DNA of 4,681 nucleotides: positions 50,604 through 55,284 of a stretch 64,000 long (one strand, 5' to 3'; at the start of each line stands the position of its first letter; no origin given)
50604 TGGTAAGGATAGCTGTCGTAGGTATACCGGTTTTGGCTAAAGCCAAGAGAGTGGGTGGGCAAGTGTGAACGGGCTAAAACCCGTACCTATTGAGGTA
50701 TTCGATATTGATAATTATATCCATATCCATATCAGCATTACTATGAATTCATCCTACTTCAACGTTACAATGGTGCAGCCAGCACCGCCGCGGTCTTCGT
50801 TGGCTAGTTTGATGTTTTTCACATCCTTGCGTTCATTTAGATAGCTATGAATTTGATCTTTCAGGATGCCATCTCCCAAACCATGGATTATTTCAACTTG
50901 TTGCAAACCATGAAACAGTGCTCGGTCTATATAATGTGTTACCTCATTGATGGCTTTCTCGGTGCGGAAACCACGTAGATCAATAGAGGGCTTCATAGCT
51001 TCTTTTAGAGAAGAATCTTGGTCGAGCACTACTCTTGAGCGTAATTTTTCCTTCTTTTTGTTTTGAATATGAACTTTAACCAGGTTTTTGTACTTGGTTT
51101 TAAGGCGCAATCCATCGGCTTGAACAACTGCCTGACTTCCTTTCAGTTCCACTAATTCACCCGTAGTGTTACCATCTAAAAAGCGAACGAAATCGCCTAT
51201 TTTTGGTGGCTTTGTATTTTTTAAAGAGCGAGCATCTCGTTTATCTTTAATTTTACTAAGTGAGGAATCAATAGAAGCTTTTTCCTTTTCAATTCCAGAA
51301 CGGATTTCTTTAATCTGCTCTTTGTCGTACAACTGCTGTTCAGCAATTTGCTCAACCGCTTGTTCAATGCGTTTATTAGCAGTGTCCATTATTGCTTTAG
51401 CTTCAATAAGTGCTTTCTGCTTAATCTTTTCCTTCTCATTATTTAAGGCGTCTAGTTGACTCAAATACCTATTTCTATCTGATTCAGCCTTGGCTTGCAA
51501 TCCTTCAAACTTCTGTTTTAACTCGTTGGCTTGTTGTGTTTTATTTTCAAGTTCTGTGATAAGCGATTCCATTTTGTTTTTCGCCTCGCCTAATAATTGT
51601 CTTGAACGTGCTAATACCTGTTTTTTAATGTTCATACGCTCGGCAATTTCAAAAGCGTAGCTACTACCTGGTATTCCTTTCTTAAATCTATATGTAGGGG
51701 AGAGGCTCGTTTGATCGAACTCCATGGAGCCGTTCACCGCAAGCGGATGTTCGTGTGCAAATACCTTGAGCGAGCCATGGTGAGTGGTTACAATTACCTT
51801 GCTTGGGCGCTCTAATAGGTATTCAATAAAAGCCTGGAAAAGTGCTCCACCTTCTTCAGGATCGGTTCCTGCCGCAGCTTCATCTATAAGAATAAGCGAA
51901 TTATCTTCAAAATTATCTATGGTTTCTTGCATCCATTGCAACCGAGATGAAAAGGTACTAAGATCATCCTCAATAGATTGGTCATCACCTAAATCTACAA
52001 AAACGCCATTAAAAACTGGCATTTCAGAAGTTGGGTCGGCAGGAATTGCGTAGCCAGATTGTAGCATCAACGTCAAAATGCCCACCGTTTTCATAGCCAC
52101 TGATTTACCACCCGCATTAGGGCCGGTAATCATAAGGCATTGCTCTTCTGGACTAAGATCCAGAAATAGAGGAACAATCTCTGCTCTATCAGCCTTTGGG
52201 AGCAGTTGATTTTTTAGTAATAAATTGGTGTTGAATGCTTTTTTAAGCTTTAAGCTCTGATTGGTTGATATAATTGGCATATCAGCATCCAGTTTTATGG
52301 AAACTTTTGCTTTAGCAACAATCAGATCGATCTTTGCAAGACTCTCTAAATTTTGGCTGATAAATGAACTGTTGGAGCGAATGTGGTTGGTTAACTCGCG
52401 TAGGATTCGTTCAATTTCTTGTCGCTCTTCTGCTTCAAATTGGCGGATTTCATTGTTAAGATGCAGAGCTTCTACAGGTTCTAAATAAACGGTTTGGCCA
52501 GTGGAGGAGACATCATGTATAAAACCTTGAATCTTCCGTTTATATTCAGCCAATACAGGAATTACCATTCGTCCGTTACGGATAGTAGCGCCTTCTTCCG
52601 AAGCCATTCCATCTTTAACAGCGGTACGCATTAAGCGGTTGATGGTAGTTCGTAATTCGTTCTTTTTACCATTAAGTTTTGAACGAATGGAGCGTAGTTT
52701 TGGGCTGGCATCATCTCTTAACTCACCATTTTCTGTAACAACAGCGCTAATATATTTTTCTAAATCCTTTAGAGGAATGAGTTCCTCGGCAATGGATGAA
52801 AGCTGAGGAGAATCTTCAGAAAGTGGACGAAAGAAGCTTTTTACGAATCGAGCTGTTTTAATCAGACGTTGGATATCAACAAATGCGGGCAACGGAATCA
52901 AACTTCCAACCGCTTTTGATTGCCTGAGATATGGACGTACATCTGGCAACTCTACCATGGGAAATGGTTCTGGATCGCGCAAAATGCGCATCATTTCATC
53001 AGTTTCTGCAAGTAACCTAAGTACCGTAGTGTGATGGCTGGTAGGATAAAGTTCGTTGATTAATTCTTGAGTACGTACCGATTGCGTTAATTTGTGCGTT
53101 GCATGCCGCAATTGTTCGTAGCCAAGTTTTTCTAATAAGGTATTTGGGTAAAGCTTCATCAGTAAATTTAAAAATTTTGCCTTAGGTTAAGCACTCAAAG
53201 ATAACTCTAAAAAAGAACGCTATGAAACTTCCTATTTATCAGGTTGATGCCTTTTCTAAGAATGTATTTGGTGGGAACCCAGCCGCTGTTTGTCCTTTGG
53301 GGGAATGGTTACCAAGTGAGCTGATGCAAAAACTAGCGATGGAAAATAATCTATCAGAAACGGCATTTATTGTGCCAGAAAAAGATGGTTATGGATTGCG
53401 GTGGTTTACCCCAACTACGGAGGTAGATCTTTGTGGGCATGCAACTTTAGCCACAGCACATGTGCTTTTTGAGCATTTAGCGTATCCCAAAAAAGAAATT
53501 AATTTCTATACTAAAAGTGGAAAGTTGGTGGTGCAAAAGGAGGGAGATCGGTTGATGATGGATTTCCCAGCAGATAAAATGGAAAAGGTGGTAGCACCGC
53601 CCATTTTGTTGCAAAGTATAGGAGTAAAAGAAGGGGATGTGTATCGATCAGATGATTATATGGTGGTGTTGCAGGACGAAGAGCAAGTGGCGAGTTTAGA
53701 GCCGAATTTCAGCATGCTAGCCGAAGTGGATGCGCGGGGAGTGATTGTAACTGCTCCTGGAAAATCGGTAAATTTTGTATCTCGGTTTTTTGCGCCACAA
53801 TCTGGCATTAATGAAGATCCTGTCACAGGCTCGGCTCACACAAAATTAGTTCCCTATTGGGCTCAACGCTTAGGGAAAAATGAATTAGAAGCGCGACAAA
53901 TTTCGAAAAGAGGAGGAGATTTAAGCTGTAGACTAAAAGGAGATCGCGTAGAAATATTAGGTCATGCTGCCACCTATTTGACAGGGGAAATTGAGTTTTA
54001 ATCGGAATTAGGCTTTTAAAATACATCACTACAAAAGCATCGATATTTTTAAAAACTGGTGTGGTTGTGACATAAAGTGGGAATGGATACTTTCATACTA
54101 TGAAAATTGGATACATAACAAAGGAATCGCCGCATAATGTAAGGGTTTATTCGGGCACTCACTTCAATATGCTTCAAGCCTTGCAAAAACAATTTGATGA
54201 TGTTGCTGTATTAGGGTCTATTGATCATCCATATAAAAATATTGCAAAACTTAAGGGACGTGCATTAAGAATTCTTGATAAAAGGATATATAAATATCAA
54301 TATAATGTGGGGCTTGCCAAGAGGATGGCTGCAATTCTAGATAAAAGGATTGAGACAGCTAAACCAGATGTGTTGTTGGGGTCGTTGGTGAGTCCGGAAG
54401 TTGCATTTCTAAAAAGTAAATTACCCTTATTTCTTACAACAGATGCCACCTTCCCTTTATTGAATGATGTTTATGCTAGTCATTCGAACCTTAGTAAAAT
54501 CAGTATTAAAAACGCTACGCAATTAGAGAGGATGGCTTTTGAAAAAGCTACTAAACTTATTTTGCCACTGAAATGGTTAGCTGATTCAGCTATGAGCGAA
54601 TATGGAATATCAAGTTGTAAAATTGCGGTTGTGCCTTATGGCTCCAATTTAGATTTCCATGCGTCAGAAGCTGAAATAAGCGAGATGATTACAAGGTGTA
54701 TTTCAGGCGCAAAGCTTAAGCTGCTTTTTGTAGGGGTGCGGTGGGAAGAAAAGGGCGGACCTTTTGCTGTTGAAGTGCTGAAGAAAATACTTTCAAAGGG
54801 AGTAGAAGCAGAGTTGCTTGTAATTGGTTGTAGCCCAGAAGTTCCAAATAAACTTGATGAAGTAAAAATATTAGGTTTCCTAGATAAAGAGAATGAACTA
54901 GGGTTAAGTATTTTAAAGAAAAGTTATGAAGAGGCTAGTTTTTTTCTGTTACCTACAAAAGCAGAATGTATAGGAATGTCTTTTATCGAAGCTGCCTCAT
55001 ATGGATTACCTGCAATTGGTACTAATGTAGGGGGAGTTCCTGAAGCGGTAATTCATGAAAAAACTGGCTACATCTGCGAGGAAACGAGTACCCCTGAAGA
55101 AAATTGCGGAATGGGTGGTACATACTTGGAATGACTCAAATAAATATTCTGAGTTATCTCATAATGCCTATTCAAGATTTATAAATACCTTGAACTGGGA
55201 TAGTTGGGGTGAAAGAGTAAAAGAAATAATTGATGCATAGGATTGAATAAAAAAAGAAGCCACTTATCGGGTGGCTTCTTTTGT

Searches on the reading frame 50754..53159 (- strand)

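Call 25: search_protein_families(library=pfam, proteins=[window:50754-53159:-], max_evalue=0.0001)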
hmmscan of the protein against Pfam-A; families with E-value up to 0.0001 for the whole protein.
window:50754-53159:- (801 aa): 3 families
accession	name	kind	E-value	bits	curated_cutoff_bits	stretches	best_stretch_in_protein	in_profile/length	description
PF00488.27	MutS_V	-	2.7e-28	99.7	30.2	1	343-523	2-184/188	MutS domain V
PF01713.27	Smr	-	4.9e-23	81.5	25.7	1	726-801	1-77/77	Smr domain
PF20297.4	MSSS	-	2.5e-06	27.5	26.8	1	654-693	1-42/42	MutS2 and Smr-associated SH3 domain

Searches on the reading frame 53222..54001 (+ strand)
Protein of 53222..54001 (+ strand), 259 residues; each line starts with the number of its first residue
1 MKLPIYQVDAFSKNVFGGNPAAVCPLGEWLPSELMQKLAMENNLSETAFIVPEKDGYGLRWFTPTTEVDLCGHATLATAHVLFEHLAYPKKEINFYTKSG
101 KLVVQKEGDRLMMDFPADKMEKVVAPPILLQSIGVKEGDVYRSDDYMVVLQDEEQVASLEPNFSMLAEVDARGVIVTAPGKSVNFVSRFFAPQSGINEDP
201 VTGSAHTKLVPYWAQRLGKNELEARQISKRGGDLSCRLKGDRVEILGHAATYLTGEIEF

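Call 64: search_protein_families(library=pfam, proteins=[window:53222-54001:+], max_evalue=0.0001)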
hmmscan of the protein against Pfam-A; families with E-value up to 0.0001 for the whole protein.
window:53222-54001:+ (259 aa): 1 family
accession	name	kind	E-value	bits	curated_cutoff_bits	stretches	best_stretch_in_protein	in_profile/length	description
PF02567.21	PhzC-PhzF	-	1.2e-57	196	27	1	8-255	1-281/281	Phenazine biosynthesis-like protein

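Call 65: search_protein_families(library=ncbifam, proteins=[window:53222-54001:+], max_evalue=0.00001)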
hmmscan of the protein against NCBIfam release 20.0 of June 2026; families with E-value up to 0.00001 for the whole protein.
window:53222-54001:+ (259 aa): 2 families
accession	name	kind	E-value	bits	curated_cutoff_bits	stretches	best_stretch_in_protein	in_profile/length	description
TIGR00654.1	PhzF_family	subfamily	2.3e-40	138.8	76.2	1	1-234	1-262/298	PhzF family phenazine biosynthesis isomerase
NF007625.0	PRK10281.1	equivalog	3.2e-32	111.9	386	1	1-208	1-235/301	PhzF family isomerase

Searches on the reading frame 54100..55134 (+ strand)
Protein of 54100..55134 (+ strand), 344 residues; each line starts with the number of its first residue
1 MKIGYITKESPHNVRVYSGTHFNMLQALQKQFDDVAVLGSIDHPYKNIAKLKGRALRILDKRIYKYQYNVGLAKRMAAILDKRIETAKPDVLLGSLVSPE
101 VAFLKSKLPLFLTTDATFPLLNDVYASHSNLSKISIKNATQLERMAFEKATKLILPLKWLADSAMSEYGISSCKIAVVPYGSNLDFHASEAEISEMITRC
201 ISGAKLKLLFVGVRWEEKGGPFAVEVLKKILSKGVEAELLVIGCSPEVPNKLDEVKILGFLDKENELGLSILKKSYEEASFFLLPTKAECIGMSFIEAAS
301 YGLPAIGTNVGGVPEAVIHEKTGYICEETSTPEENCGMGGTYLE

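Call 64: search_protein_families(library=pfam, proteins=[window:54100-55134:+], max_evalue=0.0001)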
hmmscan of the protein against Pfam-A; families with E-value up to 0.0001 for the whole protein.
window:54100-55134:+ (344 aa): 3 families
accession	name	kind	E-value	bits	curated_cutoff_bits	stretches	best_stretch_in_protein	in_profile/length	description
PF13692.12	Glyco_trans_1_4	-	6.1e-18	65.9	27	1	207-332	3-129/142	Glycosyl transferases group 1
PF00534.26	Glycos_transf_1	-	6.7e-16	58.7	26.4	1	205-331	15-144/172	Glycosyl transferases group 1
PF13439.12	Glyco_transf_4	-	5.2e-06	27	28.5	1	23-185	10-169/170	Glycosyltransferase Family 4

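Call 65: search_protein_families(library=ncbifam, proteins=[window:54100-55134:+], max_evalue=0.00001)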
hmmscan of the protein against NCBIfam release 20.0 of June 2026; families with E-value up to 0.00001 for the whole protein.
window:54100-55134:+ (344 aa): 8 families
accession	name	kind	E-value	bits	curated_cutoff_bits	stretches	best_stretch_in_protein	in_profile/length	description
TIGR03999.1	thiol_BshA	equivalog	5.3e-15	55.2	273.7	1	224-329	218-323/375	N-acetyl-alpha-D-glucosaminyl L-malate synthase BshA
TIGR02149.1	glgA_Coryne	subfamily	4.4e-12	45.8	302.4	1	140-331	135-336/391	glycogen synthase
NF041876.1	EPS_EpsE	equivalog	3.1e-10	39.9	400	1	254-329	277-346/389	exopolysaccharide biosynthesis GT4 family glycosyltransferase EpsE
TIGR04157.1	glyco_rSAM_CFB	subfamily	6.3e-10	38.6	400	1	132-325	152-347/406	TIGR04157 family glycosyltransferase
TIGR03088.1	stp2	hypoth_equivalog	3.8e-09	36.1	409.05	1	278-330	272-324/374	TIGR03088 family PEP-CTERM/XrtA system glycosyltransferase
TIGR03449.1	mycothiol_MshA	equivalog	2.2e-08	33.4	462.5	1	143-327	158-352/406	D-inositol-3-phosphate glycosyltransferase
NF012028.0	PRK15484.1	subfamily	6.5e-07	28.8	618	0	136-332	126-331/380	lipopolysaccharide N-acetylglucosaminyltransferase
TIGR04005.1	wcaL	equivalog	1.8e-06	27.1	537.6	1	149-329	173-355/406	colanic acid biosynthesis glycosyltransferase WcaL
